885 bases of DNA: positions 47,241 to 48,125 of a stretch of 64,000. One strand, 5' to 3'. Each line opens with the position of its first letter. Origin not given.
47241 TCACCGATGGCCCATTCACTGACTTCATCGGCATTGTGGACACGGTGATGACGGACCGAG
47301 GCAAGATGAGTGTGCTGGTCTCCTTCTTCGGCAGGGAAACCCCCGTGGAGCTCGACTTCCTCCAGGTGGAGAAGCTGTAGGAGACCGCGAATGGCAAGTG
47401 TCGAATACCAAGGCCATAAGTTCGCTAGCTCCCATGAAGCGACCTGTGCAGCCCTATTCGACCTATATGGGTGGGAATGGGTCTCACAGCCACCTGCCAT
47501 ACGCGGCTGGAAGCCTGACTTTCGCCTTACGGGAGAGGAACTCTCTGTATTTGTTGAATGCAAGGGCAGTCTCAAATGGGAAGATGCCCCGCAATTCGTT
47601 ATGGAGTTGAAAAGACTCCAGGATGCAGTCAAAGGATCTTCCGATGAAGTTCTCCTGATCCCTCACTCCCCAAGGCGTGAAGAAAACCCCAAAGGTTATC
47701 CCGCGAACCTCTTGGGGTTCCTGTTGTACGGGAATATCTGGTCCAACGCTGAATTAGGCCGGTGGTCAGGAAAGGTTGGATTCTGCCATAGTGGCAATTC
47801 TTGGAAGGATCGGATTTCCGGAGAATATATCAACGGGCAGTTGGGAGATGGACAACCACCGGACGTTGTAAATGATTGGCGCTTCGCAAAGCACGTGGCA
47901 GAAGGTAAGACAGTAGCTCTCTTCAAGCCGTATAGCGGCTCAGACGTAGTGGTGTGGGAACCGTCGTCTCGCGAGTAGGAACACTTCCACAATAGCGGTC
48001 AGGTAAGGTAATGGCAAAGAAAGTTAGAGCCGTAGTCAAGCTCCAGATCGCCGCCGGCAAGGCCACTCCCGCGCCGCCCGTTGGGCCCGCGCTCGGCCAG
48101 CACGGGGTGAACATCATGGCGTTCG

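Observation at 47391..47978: Foreign-looking PD-(D/E)xK-like ORF inserted in the otherwise invariant nusG-rplK junction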

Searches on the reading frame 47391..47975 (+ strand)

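Call 5: search_protein_families(library=pfam, proteins=[window:47391-47975:+], max_evalue=10)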
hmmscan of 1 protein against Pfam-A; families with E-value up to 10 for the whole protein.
window:47391-47975:+ (195 aa): 0 families

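Call 6: search_protein_families(library=phrogs, proteins=[window:47391-47975:+], max_evalue=10)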
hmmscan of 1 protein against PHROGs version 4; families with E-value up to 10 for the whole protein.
window:47391-47975:+ (195 aa): 3 families
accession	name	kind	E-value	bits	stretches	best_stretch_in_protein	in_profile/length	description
phrog_21138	-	unknown function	5.6e-06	28.1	1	5-87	9-98/198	-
phrog_18119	-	unknown function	0.0095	17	1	14-60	22-68/177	-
phrog_945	-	DNA, RNA and nucleotide metabolism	0.14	12.9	1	38-67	46-72/145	endonuclease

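Call 7: search_protein_families(library=ncbifam, proteins=[window:47391-47975:+], max_evalue=10)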
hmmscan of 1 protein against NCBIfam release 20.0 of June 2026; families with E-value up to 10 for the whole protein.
window:47391-47975:+ (195 aa): 0 families

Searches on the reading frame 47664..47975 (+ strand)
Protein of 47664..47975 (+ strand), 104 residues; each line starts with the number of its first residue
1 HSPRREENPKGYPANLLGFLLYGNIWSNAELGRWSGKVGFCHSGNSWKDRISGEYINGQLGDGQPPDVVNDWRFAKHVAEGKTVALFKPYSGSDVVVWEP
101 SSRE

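Call 76: predict_structure(alignment_id=A3)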
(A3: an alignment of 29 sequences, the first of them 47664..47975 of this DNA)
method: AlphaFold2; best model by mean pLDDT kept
length: 104 residues; sequences in the alignment: 29
mean_pLDDT: 68.6   pTM: 0.59
mean pLDDT of the five models: 68.6, 63.4, 59.8, 55.6, 52.2
residues with pLDDT >= 90: 0; 70-90: 54; 50-70: 45; < 50: 5
segments of 3 or more residues with pLDDT < 50: 101-104
pLDDT, mean of each block of 10 residues (from residue 1): 72 77 75 76 59 57 74 75 64 67 45
secondary structure, 60 per line:
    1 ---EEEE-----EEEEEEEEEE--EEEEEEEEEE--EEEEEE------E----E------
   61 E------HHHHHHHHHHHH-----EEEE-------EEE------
elements in order: E4-7 E13-22 E25-34 E37-42 H68-79 E85-88 E96-98

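Call 78: fold_search(model_id=the predicted structure, library=pdb)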
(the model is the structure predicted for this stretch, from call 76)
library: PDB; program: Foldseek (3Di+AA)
matches with E <= 10: 60; with E <= 0.001: 0
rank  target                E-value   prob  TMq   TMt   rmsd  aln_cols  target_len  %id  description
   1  4p5n_A                8.9e-01  0.07  0.17  0.21  12.1       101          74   10  Structure of CNAG_02591 from Cryptococcus neoformans (released 2014-05-28)
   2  5nbk_A                2.4e+00  0.03  0.16  0.09   8.3        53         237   17  NDM-1 metallo-beta-lactamase: a parsimonious interpretation of the diffraction data (released 2018-10-03)
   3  9l1n_C                3.9e+00  0.07  0.20  0.15   3.4        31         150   22  Structure of Western equine encephalitis virus 71V1658 strain VLP in complex with human PCDH10 EC1 (released 2025-06-04)
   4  4exs_A                3.9e+00  0.04  0.12  0.06   8.4        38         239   16  Crystal structure of NDM-1 bound to L-captopril (released 2012-08-08)
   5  2jeu                  4.9e+00  0.03  0.23  0.14  14.8       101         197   12  Transcription activator structure reveals redox control of a replication initiation reaction (released 2007-05-15)
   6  6dja                  4.9e+00  0.01  0.11  0.07   9.2        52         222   25  ZN-DEPENDENT 5/B/6 METALLO-BETA-LACTAMASE FROM BACILLUS CEREUS (released 2019-05-29)
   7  4d1w                  5.2e+00  0.03  0.18  0.10   7.1        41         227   15  A H224Y mutant for VIM-7 from Pseudomonas aeruginosa (released 2014-06-25)
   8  5n0h_B                5.2e+00  0.02  0.14  0.09   7.3        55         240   14  Crystal structure of NDM-1 in complex with hydrolyzed meropenem - new refinement (released 2017-04-05)
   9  3pg4                  5.8e+00  0.03  0.12  0.06   8.5        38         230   16  The crystal structure of New Delhi Metallo-beta lactamase (NDM-1) (released 2011-11-16)
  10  3x2y_A                6.2e+00  0.01  0.15  0.08  10.6        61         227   15  Crystal structure of metallo-beta-lactamase H8A from Thermotoga maritima (released 2016-02-17)
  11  7e3w_B                6.2e+00  0.01  0.12  0.07  10.8        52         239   13  Metallo beta-lactamase fold protein (cAMP bound) (released 2022-02-23)
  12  8yvy_D                6.6e+00  0.08  0.25  0.18   3.9        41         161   22  Semliki Forest virus virion (released 2024-12-11)
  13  7lih_A                6.6e+00  0.03  0.20  0.15   6.0        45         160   20  CryoEM structure of Mayaro virus icosahedral subunit (released 2022-02-09)
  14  1jhf_B                6.6e+00  0.02  0.16  0.15   7.3        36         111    8  LEXA G85D MUTANT (released 2001-09-19)
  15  6op7                  7.0e+00  0.03  0.18  0.09   6.9        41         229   12  Structure of oxidized VIM-20 (released 2019-10-23)
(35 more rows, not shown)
